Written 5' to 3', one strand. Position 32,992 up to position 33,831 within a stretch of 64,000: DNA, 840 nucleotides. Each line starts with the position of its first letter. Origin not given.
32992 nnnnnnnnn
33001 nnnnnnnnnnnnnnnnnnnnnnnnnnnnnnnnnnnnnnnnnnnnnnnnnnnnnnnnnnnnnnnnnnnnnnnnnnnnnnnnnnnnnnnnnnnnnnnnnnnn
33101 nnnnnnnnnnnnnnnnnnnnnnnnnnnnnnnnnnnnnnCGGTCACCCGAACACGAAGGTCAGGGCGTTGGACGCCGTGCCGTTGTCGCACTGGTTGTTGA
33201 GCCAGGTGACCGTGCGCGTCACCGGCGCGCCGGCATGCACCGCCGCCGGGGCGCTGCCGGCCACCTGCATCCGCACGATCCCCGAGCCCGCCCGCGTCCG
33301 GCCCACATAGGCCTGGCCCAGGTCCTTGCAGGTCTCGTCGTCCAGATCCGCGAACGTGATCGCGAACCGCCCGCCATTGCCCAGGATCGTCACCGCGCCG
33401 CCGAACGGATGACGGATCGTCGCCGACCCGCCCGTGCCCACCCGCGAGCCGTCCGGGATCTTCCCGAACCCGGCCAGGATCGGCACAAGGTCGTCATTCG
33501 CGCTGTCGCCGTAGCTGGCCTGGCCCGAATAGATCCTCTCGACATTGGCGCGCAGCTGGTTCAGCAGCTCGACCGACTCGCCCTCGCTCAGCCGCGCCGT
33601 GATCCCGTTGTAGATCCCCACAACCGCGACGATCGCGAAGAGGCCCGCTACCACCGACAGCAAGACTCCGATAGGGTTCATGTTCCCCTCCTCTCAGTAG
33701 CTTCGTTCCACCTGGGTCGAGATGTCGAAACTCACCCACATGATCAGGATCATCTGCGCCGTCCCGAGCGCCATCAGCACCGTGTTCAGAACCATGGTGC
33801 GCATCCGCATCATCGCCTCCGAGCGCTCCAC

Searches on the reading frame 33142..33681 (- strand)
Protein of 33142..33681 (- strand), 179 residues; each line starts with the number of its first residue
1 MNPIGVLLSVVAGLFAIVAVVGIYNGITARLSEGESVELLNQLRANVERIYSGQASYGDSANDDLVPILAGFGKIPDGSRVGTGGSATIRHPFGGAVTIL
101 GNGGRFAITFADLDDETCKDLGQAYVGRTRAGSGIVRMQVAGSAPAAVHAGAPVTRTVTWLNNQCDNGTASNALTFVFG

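Call 14: search_protein_families(library=pfam, proteins=[window:33142-33681:-], max_evalue=0.001)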
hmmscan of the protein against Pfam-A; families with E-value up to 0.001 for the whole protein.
window:33142-33681:- (179 aa): 1 family
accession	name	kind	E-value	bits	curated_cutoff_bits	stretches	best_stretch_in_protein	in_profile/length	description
PF08805.16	PilS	-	4e-07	30.6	22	1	38-177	9-136/138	PilS N terminal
